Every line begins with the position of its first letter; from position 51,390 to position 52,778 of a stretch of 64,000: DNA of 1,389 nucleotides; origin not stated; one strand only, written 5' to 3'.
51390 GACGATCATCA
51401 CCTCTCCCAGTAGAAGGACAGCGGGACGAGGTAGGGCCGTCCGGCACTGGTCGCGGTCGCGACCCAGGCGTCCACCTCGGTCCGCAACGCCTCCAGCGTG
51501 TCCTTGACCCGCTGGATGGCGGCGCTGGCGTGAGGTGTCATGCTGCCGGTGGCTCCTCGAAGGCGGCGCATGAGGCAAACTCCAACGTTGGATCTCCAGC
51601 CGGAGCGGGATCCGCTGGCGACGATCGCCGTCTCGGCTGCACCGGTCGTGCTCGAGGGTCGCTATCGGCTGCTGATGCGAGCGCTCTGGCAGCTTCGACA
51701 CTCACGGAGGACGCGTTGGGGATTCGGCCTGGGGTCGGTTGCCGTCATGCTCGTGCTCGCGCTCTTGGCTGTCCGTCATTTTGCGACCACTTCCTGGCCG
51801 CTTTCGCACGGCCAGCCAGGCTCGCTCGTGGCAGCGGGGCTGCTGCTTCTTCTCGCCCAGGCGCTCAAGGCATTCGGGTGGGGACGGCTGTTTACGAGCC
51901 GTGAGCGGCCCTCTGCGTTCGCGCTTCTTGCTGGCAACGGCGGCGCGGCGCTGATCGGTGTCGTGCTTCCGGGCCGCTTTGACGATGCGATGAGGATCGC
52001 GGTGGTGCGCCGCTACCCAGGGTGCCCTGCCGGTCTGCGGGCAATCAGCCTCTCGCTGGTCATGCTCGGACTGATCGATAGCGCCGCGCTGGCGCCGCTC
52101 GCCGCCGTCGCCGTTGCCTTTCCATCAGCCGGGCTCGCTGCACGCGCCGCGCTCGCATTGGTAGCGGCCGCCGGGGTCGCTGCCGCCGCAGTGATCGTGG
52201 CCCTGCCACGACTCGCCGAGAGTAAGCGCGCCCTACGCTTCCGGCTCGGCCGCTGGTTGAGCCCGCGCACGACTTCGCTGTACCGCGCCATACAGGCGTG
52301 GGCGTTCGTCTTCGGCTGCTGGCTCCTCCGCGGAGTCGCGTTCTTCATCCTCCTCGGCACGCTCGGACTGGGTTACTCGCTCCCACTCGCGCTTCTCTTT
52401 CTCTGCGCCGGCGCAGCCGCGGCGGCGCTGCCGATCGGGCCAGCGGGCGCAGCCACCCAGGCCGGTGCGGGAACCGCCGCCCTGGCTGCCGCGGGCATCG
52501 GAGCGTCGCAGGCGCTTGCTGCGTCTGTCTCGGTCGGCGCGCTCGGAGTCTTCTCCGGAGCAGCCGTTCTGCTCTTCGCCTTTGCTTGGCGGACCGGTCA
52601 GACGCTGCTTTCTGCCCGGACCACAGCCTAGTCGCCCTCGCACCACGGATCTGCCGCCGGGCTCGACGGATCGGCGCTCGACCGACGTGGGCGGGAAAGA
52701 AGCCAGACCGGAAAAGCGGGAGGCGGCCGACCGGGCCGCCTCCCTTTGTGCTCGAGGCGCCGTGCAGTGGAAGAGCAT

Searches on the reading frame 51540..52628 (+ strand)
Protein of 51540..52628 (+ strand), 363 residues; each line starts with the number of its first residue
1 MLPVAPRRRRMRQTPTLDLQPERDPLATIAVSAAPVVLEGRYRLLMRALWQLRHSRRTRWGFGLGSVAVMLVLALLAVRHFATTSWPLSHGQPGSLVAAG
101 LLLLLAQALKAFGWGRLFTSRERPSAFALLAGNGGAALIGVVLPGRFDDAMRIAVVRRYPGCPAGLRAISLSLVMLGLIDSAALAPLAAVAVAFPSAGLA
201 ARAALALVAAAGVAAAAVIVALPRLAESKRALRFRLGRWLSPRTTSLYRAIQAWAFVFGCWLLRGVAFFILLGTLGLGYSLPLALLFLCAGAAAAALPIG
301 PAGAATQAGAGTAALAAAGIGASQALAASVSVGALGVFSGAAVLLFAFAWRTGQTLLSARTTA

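Call 47: search_protein_families(library=pfam, proteins=[window:51540-52628:+], max_evalue=0.01)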
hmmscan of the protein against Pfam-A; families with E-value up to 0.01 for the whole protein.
window:51540-52628:+ (363 aa): 1 family
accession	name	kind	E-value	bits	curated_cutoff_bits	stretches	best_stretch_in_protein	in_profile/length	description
PF03706.18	LPG_synthase_TM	-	2.6e-10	40.7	33.4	1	66-337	4-295/302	Lysylphosphatidylglycerol synthase TM region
